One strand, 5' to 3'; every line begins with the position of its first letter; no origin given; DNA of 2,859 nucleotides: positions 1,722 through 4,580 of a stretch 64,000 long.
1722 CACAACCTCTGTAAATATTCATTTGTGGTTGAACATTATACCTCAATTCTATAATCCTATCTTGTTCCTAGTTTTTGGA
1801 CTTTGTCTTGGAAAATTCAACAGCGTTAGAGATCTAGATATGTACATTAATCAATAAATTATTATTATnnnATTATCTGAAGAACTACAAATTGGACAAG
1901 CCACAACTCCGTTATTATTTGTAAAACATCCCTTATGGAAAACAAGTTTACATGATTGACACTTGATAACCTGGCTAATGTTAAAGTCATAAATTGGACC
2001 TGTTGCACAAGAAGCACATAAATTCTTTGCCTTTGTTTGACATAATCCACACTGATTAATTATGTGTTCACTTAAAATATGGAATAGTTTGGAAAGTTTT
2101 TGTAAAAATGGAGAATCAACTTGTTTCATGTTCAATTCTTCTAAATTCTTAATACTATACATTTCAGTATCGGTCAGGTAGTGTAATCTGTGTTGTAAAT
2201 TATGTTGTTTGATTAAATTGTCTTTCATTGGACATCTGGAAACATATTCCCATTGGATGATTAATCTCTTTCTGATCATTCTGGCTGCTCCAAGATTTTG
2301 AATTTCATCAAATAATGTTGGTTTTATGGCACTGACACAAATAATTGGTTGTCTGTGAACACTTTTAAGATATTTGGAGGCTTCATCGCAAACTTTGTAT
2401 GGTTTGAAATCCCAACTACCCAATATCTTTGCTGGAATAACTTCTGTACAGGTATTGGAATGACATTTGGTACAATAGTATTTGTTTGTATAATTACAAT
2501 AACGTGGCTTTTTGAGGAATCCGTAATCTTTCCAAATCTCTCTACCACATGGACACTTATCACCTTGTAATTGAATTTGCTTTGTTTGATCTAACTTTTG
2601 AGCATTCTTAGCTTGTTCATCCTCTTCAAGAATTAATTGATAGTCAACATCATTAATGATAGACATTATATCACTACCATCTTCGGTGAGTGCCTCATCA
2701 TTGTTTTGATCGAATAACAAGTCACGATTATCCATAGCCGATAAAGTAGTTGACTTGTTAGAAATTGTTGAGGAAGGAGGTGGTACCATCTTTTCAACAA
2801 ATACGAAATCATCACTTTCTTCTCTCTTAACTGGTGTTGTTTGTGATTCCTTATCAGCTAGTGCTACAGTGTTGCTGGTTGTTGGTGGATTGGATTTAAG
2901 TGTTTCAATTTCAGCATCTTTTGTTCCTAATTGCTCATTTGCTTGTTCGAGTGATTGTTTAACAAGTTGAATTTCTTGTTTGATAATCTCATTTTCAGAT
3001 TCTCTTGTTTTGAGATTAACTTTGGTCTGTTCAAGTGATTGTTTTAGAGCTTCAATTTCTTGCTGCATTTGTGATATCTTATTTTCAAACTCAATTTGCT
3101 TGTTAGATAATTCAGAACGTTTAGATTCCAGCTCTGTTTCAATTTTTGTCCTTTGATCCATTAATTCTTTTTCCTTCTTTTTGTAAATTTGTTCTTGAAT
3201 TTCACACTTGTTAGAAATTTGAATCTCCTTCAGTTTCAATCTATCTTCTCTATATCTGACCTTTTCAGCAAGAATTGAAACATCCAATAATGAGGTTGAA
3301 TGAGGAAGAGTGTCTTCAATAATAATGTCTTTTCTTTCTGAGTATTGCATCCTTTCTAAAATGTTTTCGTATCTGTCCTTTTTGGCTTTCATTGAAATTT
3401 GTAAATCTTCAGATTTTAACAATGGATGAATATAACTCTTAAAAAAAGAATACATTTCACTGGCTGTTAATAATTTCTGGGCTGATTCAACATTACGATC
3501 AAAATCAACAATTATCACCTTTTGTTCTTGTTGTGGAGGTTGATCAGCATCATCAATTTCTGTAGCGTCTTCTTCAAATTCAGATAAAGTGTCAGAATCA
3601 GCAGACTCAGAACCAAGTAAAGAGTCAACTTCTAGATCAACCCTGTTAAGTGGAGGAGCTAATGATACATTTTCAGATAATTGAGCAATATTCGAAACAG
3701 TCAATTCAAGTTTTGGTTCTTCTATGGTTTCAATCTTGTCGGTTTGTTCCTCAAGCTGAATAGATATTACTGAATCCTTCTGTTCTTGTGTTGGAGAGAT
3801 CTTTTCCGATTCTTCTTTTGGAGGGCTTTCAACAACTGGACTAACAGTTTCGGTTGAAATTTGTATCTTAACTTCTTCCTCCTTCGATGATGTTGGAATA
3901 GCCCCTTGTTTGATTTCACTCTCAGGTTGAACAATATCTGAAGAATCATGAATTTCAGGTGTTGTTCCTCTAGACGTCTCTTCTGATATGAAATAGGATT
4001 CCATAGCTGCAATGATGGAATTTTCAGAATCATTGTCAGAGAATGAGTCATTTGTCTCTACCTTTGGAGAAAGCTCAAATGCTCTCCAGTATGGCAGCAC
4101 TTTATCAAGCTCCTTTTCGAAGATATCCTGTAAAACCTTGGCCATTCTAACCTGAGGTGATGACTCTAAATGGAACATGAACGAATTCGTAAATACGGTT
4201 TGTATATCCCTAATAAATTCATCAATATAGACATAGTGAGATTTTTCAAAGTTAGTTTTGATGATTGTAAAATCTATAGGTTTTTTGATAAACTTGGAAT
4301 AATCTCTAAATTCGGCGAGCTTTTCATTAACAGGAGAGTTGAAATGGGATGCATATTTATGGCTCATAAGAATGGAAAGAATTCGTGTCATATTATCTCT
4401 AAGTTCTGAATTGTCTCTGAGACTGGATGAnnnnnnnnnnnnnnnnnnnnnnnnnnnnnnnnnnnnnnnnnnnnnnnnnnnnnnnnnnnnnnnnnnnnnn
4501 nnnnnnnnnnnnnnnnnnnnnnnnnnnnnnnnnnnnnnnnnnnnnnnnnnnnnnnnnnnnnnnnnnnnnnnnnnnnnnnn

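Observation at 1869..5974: Rubicon-like autophagy/endosome regulator carrying an inserted atypical bromodomain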

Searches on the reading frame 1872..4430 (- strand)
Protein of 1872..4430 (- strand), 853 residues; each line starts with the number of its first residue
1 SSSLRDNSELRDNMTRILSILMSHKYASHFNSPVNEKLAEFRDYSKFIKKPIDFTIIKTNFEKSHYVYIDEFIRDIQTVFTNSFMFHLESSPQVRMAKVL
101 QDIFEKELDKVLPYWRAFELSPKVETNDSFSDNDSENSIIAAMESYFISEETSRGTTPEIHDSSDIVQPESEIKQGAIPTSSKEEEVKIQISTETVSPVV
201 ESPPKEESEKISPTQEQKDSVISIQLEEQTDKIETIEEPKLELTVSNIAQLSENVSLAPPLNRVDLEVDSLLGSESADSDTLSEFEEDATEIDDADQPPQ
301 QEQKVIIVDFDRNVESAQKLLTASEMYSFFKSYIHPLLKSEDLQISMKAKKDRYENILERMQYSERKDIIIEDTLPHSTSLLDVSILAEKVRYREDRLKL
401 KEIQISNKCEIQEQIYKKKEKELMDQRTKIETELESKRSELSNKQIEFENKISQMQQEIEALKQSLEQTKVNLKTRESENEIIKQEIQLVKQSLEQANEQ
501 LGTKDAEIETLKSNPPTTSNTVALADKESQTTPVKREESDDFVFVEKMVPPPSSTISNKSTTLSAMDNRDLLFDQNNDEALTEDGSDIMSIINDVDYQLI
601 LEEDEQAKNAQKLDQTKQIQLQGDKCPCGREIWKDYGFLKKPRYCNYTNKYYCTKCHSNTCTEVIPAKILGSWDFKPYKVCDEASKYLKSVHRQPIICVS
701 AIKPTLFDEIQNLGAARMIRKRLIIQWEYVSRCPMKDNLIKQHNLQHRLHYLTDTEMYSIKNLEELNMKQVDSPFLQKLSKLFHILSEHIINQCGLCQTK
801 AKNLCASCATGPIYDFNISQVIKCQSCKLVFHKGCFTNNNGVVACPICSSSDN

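Call 30: search_protein_representatives(alignment_id=A2)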
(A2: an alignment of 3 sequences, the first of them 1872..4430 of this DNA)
Query: 3 sequences, 801 profile positions. Proteins with E-value up to 0.001 (for the whole library): 8851; up to 1e-10: 2189; up to 1e-30: 97. The best 150 are listed.
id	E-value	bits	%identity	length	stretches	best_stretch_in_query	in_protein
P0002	0.0e+00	1606.0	-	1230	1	1-801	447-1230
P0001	0.0e+00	1394.5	-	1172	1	8-801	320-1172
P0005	5.6e-91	322.5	-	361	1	541-798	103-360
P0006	1.3e-82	294.8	-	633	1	543-798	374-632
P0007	1.8e-76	274.5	-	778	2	488-799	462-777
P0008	1.8e-65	238.1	-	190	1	611-798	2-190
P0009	6.7e-65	236.2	-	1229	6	3-97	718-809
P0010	3.9e-62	227.1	-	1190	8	24-107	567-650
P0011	1.6e-60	221.7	-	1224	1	559-799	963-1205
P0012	1.9e-60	221.5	-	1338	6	15-124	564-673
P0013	4.6e-60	220.2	-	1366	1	568-784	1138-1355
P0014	5.4e-59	216.7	-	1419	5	15-123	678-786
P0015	1.3e-57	212.1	-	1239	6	8-121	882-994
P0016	1.2e-55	205.6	-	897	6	13-121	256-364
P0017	4.2e-55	203.8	-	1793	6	19-120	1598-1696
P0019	6.4e-49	183.3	-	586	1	17-145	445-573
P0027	6.9e-44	166.7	-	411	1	557-796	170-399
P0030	1.8e-42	162.0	-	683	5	28-115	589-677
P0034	9.3e-41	156.4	-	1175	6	27-118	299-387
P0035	3.6e-40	154.4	-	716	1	559-797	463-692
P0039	2.4e-39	151.7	-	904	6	21-117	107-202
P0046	3.8e-37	144.4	-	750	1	583-796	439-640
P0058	1.2e-34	136.2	-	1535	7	34-221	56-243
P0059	1.3e-34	136.1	-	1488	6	39-129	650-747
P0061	2.4e-34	135.2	-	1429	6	26-225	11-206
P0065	7.1e-34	133.6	-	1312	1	584-796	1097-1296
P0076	5.4e-33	130.7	-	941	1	540-797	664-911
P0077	5.6e-33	130.6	-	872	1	560-786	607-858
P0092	1.5e-31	125.9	-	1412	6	34-97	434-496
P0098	7.9e-31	123.5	-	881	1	565-786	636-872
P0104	3.3e-30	121.5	-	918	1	554-784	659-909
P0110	9.4e-30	120.0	-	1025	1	577-798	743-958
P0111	9.9e-30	119.9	-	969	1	566-786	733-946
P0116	1.3e-29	119.5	-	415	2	25-121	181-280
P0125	3.4e-29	118.1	-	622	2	19-154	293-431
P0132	8.9e-29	116.7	-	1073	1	587-789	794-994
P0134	1.1e-28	116.4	-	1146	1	564-797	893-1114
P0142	2.4e-28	115.3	-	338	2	20-122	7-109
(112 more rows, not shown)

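Call 32: search_protein_families(library=pfam, proteins=[P0005, P0006, P0007, P0008, P0019, P0011, P0013, P0027, P0035, P0046], max_evalue=0.1)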
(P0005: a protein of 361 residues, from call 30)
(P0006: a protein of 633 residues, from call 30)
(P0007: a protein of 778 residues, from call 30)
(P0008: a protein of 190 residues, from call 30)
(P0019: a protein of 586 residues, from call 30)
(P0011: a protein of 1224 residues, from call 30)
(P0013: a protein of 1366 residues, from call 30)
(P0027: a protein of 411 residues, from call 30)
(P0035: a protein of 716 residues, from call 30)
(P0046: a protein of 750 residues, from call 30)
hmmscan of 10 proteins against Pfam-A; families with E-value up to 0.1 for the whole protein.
P0005 (361 aa): 2 families
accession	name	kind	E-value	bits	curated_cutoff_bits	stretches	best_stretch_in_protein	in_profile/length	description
PF13901.12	RH_dom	-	1.4e-48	166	28.1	1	153-359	1-202/206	Rubicon Homology Domain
PF11596.13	DUF3246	-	0.092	12.6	27.8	0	27-116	25-108/243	Protein of unknown function (DUF3246)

P0006 (633 aa): 4 families
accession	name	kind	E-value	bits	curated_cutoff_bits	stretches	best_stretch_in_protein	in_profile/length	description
PF13901.12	RH_dom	-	9e-45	153.5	28.1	1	422-631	1-202/206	Rubicon Homology Domain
PF01073.25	3Beta_HSD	-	0.031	13.8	22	1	556-611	177-232/280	3-beta hydroxysteroid dehydrogenase/isomerase family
PF04859.17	DUF641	-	0.077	13.8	27.6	0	205-245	81-121/127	Plant protein of unknown function (DUF641)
PF12072.13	RNase_Y_N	-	0.092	12.6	32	0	205-246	96-137/201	RNase Y N-terminal region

P0007 (778 aa): 1 family
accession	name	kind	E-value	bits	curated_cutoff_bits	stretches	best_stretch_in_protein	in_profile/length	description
PF13901.12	RH_dom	-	9.3e-50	169.8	28.1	1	569-776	1-203/206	Rubicon Homology Domain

P0008 (190 aa): 1 family
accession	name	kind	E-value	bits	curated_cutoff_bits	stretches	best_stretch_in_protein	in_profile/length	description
PF13901.12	RH_dom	-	9.6e-41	140.4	28.1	1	1-189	20-202/206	Rubicon Homology Domain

P0019 (586 aa): 1 family
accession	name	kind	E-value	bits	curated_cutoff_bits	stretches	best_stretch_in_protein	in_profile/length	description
PF00439.30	Bromodomain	-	1.9e-18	66.6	21.7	1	452-536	1-83/84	Bromodomain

P0011 (1224 aa): 2 families
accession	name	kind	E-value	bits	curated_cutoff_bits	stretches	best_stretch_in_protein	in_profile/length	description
PF13901.12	RH_dom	-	1e-44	153.3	28.1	1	995-1204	1-203/206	Rubicon Homology Domain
PF02759.24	RUN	-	0.0026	18.3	22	1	98-142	78-122/131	RUN domain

P0013 (1366 aa): 1 family
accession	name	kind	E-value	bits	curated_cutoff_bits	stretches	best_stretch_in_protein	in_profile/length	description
PF13901.12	RH_dom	-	2.5e-45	155.3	28.1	1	1161-1356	1-191/206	Rubicon Homology Domain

P0027 (411 aa): 1 family
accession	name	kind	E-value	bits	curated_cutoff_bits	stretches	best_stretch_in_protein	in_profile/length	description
PF13901.12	RH_dom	-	1.4e-47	162.7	28.1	1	201-399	1-201/206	Rubicon Homology Domain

P0035 (716 aa): 2 families
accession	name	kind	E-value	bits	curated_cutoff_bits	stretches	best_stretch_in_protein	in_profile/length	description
PF13901.12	RH_dom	-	3.9e-54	184.1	28.1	1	494-695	1-205/206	Rubicon Homology Domain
PF25095.1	C2H2-zf_KIN17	-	0.033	14.9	27.7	0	581-595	10-24/30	KIN17 C2H2-type zinc finger domain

P0046 (750 aa): 2 families
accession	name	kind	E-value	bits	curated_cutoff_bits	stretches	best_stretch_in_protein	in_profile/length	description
PF13901.12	RH_dom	-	2.9e-59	200.9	28.1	1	447-645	2-206/206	Rubicon Homology Domain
PF00787.29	PX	-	1.9e-12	47.9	21.6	1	178-257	6-83/84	PX domain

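Call 34: list_cluster_members(proteins=[P0019, P0005, P0006, P0007, P0008, P0011, P0013])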
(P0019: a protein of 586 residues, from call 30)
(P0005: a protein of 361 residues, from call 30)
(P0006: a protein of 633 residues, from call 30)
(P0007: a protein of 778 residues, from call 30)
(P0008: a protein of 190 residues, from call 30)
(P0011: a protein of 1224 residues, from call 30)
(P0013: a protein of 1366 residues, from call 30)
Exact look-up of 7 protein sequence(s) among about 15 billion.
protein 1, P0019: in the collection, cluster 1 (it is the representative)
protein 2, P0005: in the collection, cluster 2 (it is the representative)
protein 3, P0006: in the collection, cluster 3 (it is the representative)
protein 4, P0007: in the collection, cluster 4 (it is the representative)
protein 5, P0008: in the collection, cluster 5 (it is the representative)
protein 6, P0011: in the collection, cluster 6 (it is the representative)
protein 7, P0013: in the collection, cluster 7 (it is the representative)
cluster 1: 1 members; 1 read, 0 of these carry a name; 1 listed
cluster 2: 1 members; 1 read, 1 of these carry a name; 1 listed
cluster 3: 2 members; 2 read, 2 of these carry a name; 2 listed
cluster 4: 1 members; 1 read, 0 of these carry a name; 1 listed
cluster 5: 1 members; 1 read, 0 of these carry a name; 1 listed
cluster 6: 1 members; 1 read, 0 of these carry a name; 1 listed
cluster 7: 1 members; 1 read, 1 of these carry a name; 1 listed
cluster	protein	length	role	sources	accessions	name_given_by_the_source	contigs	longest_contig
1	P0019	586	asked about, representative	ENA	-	-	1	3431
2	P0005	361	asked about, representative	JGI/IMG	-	hypothetical protein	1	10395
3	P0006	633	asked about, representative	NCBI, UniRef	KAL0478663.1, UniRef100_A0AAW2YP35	plekstrin [Acrasis kona] | Plekstrin n=1 Tax=Acrasis kona TaxID=1008807 RepID=A0AAW2YP35_9EUKA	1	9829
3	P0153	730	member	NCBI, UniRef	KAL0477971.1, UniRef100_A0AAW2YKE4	hypothetical protein AKO1_005306 [Acrasis kona] | Rubicon Homology domain-containing protein n=1 Tax=Acrasis kona TaxID=1008807 ...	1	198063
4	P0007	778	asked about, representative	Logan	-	-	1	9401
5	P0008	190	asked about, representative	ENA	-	-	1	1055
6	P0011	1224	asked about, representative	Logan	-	-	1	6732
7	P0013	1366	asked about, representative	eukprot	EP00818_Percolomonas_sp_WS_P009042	CAMPEP_0117447058 /NCGR_PEP_ID=MMETSP0759-20121206/6670_1 /TAXON_ID=63605 ...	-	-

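Call 35: find_encoding_contigs(protein=P0019, flank=5000, max_places=3)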
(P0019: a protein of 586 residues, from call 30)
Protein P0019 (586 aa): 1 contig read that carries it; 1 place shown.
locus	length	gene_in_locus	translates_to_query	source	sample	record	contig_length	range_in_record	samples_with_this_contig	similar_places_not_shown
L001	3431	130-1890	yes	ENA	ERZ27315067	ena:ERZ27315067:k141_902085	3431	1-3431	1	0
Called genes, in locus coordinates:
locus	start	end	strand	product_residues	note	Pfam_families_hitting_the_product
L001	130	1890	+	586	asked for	PF00439:Bromodomain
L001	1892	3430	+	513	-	?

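Call 38: search_protein_families(library=pfam, proteins=[P0065, P0076, P0077, P0098, P0104, P0110, P0111, P0132, P0134], max_evalue=0.01)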
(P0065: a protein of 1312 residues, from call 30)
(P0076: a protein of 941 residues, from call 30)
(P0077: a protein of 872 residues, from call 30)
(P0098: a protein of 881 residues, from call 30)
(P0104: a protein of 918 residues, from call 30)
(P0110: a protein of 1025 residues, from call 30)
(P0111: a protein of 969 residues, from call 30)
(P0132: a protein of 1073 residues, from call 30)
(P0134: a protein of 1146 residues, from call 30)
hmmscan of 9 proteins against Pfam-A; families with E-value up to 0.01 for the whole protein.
P0065 (1312 aa): 3 families
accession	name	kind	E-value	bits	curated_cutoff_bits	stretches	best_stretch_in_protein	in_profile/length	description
PF13901.12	RH_dom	-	1.5e-57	195.2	28.1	1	1099-1300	1-205/206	Rubicon Homology Domain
PF02759.24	RUN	-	8e-12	45.9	22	1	22-163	2-130/131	RUN domain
PF00787.29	PX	-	2e-08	35.1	21.6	1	950-1008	10-67/84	PX domain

P0076 (941 aa): 1 family
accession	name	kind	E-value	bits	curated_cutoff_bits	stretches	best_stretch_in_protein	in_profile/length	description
PF13901.12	RH_dom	-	9.8e-63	212.2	28.1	1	714-913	1-204/206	Rubicon Homology Domain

P0077 (872 aa): 2 families
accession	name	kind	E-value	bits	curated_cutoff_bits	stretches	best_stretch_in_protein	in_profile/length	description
PF13901.12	RH_dom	-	5.7e-40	137.8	28.1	1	644-867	1-204/206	Rubicon Homology Domain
PF02759.24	RUN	-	0.00066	20.2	22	1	3-83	32-109/131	RUN domain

P0098 (881 aa): 2 families
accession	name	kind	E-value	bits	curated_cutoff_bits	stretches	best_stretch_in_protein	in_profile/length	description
PF13901.12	RH_dom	-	1.4e-38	133.3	28.1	1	666-878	1-201/206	Rubicon Homology Domain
PF02759.24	RUN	-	3.1e-10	40.7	22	1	53-158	2-117/131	RUN domain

P0104 (918 aa): 2 families
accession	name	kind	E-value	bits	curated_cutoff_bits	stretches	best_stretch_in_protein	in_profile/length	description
PF13901.12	RH_dom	-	7.4e-42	144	28.1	1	700-917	1-201/206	Rubicon Homology Domain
PF02759.24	RUN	-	1.8e-07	31.8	22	1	42-145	7-118/131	RUN domain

P0110 (1025 aa): 2 families
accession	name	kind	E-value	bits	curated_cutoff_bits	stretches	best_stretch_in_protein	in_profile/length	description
PF13901.12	RH_dom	-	2.8e-52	178.1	28.1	1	755-955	1-200/206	Rubicon Homology Domain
PF00787.29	PX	-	1.3e-05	26.1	21.6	1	570-643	3-68/84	PX domain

P0111 (969 aa): 3 families
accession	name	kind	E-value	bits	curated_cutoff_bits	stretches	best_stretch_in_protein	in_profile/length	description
PF13901.12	RH_dom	-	4.5e-72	242.7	28.1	1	757-956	1-205/206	Rubicon Homology Domain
PF02759.24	RUN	-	1.3e-24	87.2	22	1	56-178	1-130/131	RUN domain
PF00130.28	C1_1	-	1.2e-17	63.9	26.5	1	664-714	1-51/53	Phorbol esters/diacylglycerol binding domain (C1 domain)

P0132 (1073 aa): 4 families
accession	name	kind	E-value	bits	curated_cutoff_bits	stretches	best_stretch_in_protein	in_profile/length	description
PF13901.12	RH_dom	-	2.7e-56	191.2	28.1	1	797-997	1-200/206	Rubicon Homology Domain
PF00787.29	PX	-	4.3e-07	30.8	21.6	1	617-689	3-67/84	PX domain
PF14446.12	Prok-RING_1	-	0.00017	21.9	29.1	1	970-995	16-41/54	Prokaryotic RING finger family 1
PF14522.11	Cytochrome_C7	-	0.007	16.6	24.8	1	759-817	5-54/67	Cytochrome c7 and related cytochrome c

P0134 (1146 aa): 4 families
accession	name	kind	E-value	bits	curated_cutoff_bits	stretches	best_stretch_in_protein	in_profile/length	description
PF13901.12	RH_dom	-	7.1e-68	229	28.1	1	917-1117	1-205/206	Rubicon Homology Domain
PF02759.24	RUN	-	9.1e-29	100.7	22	1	50-185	1-130/131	RUN domain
PF00169.35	PH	-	8.3e-19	68.5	25.1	2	606-707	2-104/105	PH domain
PF15409.12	PH_8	-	0.0014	19.3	30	0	768-846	11-88/89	Pleckstrin homology domain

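Call 64: list_cluster_members(proteins=[P0061, P0030, P0039, P0058, P0059, P0034, P0092, P0142, P0125, P0116])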
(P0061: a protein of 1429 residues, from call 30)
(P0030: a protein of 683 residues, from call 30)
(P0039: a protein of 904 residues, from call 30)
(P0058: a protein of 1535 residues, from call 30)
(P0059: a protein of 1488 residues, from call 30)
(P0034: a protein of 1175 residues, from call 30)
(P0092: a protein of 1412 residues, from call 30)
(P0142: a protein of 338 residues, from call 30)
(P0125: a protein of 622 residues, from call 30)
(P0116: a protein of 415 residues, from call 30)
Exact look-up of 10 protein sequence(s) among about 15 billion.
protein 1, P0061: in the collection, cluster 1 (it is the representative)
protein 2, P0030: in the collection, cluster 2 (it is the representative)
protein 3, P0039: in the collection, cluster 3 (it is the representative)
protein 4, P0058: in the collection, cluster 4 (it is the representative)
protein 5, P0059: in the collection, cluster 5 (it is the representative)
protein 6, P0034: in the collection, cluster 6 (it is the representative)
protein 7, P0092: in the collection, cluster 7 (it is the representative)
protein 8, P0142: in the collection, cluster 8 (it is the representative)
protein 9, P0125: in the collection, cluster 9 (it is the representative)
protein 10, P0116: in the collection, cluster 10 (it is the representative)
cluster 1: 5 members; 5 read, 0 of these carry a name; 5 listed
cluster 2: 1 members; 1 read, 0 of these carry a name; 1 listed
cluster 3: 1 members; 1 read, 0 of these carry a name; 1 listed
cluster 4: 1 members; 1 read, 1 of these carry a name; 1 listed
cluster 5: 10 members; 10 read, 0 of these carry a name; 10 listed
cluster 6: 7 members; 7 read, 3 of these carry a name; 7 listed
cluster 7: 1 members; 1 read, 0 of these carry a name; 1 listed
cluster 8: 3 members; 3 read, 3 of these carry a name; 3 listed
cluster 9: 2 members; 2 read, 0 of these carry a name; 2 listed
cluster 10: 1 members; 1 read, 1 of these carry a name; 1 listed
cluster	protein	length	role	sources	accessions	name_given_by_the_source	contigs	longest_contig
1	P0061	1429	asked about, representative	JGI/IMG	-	-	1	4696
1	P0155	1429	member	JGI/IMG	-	-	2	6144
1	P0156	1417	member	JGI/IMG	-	-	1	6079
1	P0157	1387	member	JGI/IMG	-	-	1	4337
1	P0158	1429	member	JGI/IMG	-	-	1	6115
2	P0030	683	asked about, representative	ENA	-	-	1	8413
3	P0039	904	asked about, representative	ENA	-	-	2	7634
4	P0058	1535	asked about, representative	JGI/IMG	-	hypothetical protein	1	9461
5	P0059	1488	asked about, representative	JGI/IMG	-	-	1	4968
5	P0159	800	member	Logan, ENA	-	-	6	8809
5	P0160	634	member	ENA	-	-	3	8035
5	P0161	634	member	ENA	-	-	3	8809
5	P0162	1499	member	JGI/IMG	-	-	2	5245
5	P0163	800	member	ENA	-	-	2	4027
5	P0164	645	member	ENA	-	-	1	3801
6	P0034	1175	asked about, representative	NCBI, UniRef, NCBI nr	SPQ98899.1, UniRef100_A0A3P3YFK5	unnamed protein product (mitochondrion) [Plasmodiophora brassicae] | Bromo domain-containing protein n=1 Tax=Plasmodiophora brassicae TaxID=37360 ... | unnamed protein product [Plasmodiophora brassicae]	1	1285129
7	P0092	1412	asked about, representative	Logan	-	-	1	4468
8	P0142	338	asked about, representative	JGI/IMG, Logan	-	hypothetical protein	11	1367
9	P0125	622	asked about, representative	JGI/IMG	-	-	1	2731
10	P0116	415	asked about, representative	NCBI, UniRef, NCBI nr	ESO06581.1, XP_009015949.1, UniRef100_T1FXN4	hypothetical protein HELRODRAFT_64016 [Helobdella robusta] | Bromo domain-containing protein n=1 Tax=Helobdella robusta TaxID=6412 RepID=T1FXN4_HELRO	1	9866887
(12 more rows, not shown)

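Call 71: find_encoding_contigs(protein=P0007, flank=8000, max_places=2)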
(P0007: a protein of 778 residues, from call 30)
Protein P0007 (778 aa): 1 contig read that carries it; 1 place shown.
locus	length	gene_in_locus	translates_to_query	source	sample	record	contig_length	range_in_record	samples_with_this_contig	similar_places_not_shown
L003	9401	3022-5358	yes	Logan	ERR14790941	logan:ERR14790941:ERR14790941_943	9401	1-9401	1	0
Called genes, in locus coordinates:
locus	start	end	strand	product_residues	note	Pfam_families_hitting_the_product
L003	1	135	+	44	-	?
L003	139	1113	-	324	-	PF01066:CDP-OH_P_transf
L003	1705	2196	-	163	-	PF07890:Rrp15p (weak)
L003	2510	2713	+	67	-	-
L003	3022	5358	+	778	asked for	PF13901:RH_dom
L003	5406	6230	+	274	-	PF16923:Glyco_hydro_63N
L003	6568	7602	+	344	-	PF03200:Glyco_hydro_63, PF01204:Trehalase (faint), PF06202:GDE_C, PF22422:MGH1-like_GH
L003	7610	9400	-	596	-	?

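Call 74: find_related_loci(query=A2, collection=metagenome_contigs, flank=6000)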
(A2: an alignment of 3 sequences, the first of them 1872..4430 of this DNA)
Query A2 (853 aa) in metagenome_contigs; peptide patterns used: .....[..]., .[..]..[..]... (x = any residue, [..] = any of these).
600 stretches matched a pattern, but none encodes a relative of the query by tblastn (E <= 1e-3).
